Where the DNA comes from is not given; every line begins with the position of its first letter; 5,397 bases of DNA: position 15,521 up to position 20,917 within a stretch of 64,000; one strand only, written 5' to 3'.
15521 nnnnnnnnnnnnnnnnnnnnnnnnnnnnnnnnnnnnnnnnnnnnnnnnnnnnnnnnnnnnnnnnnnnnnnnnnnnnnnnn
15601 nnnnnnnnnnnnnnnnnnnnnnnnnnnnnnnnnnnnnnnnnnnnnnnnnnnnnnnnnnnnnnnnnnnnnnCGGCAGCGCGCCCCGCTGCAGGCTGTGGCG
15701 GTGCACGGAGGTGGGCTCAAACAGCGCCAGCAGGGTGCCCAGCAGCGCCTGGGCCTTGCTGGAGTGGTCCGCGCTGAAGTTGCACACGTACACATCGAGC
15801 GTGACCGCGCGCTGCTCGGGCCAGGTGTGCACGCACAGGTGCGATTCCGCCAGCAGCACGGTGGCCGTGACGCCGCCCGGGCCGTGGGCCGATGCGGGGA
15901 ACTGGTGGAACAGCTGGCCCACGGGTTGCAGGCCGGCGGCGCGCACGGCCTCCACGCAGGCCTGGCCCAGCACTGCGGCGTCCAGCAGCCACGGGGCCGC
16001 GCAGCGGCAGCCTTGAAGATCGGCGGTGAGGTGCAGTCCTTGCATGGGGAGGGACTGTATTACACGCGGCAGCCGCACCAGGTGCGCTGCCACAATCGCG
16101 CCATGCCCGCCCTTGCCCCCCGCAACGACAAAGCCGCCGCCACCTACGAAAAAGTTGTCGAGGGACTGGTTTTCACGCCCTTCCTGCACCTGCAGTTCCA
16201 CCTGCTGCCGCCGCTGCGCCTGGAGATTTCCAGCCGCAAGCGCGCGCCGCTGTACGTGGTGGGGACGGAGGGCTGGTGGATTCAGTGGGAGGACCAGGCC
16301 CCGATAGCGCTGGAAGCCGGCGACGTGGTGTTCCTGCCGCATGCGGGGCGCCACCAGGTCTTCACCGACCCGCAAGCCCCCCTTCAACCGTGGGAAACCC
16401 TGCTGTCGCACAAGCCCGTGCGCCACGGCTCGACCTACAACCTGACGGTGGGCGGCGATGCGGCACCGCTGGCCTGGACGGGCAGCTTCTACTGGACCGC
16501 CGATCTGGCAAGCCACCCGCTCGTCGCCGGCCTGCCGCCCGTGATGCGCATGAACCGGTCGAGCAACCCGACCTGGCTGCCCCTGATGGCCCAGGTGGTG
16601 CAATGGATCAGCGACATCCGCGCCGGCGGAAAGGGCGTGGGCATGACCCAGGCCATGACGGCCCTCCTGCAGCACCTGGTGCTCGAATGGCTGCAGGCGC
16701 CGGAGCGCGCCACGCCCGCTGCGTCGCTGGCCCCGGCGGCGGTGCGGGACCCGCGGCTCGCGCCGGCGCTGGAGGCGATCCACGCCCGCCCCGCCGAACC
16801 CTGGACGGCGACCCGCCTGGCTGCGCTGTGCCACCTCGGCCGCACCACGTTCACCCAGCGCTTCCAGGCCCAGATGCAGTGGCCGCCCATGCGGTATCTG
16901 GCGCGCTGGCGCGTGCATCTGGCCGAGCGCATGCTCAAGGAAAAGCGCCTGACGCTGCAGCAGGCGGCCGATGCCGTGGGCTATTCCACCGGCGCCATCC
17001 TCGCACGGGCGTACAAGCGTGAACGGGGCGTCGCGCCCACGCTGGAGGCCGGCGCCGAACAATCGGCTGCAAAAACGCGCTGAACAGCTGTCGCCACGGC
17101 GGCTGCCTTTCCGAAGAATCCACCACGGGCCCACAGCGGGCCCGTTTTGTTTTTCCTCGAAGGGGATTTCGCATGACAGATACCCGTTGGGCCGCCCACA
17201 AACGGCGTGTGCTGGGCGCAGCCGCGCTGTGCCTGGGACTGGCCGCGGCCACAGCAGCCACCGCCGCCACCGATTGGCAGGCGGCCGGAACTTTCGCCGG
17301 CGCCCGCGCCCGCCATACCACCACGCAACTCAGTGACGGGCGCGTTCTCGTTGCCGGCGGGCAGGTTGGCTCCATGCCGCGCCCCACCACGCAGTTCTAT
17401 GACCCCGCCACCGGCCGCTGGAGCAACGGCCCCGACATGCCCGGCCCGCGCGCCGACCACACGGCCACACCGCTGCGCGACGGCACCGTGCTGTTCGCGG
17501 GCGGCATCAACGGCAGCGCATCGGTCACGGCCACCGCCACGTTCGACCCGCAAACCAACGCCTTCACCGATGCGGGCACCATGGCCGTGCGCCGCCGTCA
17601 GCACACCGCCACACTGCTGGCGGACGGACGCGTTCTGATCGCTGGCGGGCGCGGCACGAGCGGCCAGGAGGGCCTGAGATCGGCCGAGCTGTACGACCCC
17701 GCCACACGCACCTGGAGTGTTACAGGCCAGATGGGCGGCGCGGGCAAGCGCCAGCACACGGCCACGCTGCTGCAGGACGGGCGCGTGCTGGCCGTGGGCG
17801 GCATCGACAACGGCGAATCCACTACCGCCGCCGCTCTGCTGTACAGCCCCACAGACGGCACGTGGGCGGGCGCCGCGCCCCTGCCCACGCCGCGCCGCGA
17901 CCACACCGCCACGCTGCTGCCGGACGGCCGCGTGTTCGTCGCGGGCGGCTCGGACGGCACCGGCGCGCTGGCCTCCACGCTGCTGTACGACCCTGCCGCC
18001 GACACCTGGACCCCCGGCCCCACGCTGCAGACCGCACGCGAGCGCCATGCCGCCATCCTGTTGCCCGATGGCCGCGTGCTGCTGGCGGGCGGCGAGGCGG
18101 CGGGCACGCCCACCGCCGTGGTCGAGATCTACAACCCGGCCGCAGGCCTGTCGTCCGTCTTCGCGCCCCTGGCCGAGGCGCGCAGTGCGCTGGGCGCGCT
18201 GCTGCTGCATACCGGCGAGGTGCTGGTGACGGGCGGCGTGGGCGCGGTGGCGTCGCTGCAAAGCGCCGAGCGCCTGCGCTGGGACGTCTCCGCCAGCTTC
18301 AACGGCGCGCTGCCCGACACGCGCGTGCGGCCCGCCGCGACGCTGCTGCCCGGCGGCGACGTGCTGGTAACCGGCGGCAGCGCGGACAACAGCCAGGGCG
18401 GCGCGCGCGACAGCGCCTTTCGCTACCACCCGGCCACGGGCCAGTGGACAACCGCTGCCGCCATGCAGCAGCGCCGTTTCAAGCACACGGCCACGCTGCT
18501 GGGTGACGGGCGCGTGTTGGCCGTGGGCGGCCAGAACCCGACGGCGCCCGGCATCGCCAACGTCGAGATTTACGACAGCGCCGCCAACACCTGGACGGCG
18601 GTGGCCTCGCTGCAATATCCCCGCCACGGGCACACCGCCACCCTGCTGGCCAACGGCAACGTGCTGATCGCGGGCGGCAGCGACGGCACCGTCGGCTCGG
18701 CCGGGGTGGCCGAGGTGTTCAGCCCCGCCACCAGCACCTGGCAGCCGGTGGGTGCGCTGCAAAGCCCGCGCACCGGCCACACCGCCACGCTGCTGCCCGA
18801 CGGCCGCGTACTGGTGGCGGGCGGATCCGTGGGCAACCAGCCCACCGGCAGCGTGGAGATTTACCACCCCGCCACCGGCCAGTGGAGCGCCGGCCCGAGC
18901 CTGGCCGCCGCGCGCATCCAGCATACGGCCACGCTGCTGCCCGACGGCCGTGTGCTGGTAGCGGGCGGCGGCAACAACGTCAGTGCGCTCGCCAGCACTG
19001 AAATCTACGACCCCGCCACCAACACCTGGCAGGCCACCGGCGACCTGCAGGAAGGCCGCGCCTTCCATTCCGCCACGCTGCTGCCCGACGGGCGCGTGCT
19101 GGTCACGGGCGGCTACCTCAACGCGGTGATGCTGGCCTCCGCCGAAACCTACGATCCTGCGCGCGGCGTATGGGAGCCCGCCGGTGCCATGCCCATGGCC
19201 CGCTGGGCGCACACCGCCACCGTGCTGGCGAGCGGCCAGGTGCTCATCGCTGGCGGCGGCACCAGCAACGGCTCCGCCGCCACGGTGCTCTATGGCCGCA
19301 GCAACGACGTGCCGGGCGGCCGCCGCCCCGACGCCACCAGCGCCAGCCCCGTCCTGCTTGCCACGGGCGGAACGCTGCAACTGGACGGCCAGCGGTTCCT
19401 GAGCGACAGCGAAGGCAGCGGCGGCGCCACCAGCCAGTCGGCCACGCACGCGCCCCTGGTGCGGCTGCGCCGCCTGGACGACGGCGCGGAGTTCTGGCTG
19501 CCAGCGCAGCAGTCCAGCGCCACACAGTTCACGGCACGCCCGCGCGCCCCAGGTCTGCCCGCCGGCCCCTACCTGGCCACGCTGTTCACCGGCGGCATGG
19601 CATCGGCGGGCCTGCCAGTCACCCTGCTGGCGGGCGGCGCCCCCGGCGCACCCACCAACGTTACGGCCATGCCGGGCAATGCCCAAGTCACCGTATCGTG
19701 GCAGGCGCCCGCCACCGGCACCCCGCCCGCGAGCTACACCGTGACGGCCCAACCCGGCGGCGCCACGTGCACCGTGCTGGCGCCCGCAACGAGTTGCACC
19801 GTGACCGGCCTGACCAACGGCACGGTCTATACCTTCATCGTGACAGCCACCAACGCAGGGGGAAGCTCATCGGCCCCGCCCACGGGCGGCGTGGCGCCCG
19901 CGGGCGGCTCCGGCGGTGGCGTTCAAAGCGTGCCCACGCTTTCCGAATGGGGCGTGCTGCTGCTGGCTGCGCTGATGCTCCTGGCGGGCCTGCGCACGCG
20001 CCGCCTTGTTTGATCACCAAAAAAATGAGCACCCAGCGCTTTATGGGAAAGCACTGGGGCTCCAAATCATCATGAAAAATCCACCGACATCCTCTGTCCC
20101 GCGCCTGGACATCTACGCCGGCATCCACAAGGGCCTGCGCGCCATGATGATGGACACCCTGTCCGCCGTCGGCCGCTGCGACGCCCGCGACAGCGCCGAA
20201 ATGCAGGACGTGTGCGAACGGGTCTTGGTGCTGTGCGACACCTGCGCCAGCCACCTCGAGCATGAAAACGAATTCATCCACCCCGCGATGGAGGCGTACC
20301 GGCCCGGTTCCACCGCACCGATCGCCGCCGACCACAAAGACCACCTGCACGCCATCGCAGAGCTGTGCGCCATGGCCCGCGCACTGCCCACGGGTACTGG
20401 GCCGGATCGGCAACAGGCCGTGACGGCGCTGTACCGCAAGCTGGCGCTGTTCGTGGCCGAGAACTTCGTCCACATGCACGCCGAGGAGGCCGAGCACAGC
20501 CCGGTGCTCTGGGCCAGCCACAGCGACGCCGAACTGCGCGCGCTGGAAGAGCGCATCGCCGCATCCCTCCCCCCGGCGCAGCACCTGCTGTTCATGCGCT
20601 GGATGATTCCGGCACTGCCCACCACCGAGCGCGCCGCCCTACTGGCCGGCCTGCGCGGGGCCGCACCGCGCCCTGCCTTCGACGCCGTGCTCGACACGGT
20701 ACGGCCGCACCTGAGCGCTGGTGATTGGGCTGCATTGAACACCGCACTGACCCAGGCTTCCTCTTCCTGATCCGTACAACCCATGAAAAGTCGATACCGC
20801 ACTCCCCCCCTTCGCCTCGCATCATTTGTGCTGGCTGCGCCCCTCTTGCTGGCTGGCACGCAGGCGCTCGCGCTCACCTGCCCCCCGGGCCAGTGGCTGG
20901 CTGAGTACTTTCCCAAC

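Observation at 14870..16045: A pyruvoyl-type AdoMet-decarboxylase domain and a MurU-like nucleotidyltransferase are encoded as one polypeptide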

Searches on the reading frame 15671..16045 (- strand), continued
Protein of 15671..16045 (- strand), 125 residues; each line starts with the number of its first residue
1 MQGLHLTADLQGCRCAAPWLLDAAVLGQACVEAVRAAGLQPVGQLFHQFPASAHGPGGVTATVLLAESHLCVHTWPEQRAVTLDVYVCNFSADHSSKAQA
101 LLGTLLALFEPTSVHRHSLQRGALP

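Call 80: find_encoding_contigs(protein=P0486, flank=10000, max_places=1)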
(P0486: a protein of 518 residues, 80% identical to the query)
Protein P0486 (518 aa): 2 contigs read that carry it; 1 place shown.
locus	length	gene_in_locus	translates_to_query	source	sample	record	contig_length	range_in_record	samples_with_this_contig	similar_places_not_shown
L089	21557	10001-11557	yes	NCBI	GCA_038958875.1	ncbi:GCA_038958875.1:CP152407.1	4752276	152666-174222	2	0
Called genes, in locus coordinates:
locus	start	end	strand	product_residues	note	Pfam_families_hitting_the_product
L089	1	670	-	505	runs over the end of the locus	PF00171:Aldedh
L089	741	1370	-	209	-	PF01965:DJ-1_PfpI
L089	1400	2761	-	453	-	PF00202:Aminotran_3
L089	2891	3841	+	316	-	PF00126:HTH_1, PF03466:LysR_substrate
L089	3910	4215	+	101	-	PF00460:Flg_bb_rod, PF06429:Flg_bbr_C (weak)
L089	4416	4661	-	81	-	PF09834:DUF2061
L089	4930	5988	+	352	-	PF13421:Band_7_1, PF01145:Band_7, PF09851:SHOCT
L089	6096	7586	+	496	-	PF13785:DUF4178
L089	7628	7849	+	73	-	PF03994:DUF350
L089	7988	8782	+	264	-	PF03695:UPF0149, PF02810:SEC-C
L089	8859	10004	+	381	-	PF01555:N6_N4_Mtase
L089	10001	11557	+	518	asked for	PF01564:Spermine_synth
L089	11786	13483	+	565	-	PF13450:NAD_binding_8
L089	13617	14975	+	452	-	PF13449:Phytase-like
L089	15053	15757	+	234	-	PF00677:Lum_binding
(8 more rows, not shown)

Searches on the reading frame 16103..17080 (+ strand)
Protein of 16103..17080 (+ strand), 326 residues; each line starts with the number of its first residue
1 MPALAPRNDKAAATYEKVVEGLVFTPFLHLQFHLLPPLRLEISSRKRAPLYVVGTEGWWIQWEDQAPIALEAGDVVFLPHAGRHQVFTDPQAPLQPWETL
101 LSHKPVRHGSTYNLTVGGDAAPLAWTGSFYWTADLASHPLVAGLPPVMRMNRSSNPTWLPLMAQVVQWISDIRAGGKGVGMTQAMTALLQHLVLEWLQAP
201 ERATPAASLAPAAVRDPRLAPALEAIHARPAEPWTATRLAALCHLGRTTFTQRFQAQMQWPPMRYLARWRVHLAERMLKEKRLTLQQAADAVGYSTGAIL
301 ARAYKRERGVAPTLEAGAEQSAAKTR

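Call 34: search_protein_families(library=pfam, proteins=[window:16103-17080:+], max_evalue=0.00001)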
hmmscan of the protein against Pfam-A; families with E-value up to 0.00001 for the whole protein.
window:16103-17080:+ (326 aa): 3 families
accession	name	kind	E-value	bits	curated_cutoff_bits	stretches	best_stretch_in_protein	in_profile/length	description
PF12852.13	Cupin_6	-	9e-16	58.6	26.7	1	29-179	17-165/183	Cupin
PF12833.13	HTH_18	-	2e-13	50.9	33.6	1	239-313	1-75/80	Helix-turn-helix domain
PF00165.29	HTH_AraC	-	5.9e-06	26.7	26.6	0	226-266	1-41/42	Bacterial regulatory helix-turn-helix proteins, AraC family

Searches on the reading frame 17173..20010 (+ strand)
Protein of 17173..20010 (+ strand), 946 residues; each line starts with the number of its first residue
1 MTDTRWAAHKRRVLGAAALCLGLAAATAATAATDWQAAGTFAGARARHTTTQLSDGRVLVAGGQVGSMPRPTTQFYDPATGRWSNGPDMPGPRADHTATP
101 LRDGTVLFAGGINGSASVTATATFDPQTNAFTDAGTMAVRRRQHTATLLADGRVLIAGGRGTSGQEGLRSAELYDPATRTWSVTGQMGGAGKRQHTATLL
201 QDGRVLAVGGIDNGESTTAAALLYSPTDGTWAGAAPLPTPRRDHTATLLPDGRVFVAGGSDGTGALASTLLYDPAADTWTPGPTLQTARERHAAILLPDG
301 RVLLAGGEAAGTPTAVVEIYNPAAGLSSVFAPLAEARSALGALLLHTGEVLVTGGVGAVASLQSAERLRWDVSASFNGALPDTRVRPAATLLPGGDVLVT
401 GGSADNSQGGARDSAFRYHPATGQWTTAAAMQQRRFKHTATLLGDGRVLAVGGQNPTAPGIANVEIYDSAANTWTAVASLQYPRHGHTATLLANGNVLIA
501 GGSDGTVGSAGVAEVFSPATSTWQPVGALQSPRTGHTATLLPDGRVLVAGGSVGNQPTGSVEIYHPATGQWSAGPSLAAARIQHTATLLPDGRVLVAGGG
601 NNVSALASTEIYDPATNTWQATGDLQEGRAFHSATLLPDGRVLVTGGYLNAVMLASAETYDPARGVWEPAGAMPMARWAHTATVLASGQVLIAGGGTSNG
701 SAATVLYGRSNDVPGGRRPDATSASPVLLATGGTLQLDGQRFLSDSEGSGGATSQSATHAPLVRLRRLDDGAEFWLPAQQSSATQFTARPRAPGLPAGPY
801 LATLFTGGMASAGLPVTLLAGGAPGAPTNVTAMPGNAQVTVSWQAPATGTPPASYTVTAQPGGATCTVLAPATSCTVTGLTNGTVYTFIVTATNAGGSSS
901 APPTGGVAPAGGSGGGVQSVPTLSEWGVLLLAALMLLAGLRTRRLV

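Call 34: search_protein_families(library=pfam, proteins=[window:17173-20010:+], max_evalue=0.00001)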
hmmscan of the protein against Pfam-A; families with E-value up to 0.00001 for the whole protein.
window:17173-20010:+ (946 aa): 13 families
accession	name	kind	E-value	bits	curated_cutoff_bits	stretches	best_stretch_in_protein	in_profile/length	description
PF13418.12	Kelch_4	-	9.9e-91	298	21.6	4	141-187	2-47/49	Galactose oxidase, central domain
PF13964.12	Kelch_6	-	1.6e-80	263.1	25.3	3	581-629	2-50/50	Kelch motif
PF01344.31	Kelch_1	-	7.1e-75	246.5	20.1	4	540-577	8-45/46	Kelch motif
PF24681.1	Kelch_KLHDC2_KLHL20_DRC7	-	1.4e-74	250.5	50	5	438-647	2-221/221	KLHDC2/KLHL20/DRC7 Kelch-repeats domain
PF13415.12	Kelch_3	-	3.1e-49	164.7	22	0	593-636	3-47/48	Galactose oxidase, central domain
PF07646.21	Kelch_2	-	5e-47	155.9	21.3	0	241-284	1-46/48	Kelch motif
PF24981.1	Beta-prop_ATRN-LZTR1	-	3e-44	151.9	50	2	76-307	20-279/289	Attractin/LZTR1 beta-propeller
PF25210.1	Kelch_FKB95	-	2.6e-33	116.2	70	2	546-680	45-175/268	FKB95, Kelch-repeats domain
PF07250.17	Glyoxal_oxid_N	-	3.9e-25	89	37.5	0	586-648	72-136/243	Glyoxal oxidase N-terminus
PF24996.1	NANM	-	2.9e-18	66.3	45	0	367-456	40-127/350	N-acetylneuraminate epimerase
PF00041.27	fn3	-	3.1e-12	47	25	1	826-900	2-78/84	Fibronectin type III domain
PF18755.6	RAMA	-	1.6e-10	41.3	35.2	0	284-318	35-72/107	Restriction Enzyme Adenine Methylase Associated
PF18203.6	IPTL-CTERM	-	1.1e-08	35.2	20.8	1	918-944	1-28/28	IPTL-CTERM motif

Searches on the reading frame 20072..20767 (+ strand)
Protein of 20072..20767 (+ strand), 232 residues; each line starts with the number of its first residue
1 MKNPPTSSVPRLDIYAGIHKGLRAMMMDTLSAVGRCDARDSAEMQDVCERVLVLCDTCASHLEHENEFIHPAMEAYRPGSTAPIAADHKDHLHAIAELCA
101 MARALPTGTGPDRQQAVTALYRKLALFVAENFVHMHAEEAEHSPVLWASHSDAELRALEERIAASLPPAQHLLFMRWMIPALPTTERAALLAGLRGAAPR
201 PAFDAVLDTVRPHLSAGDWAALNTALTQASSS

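Call 34: search_protein_families(library=pfam, proteins=[window:20072-20767:+], max_evalue=0.00001)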
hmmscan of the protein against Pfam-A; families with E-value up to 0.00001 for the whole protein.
window:20072-20767:+ (232 aa): 1 family
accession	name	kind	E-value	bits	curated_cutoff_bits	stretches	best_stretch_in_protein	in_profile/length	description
PF01814.28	Hemerythrin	-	1.1e-06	29.6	25.3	1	15-141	6-122/127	Hemerythrin HHE cation binding domain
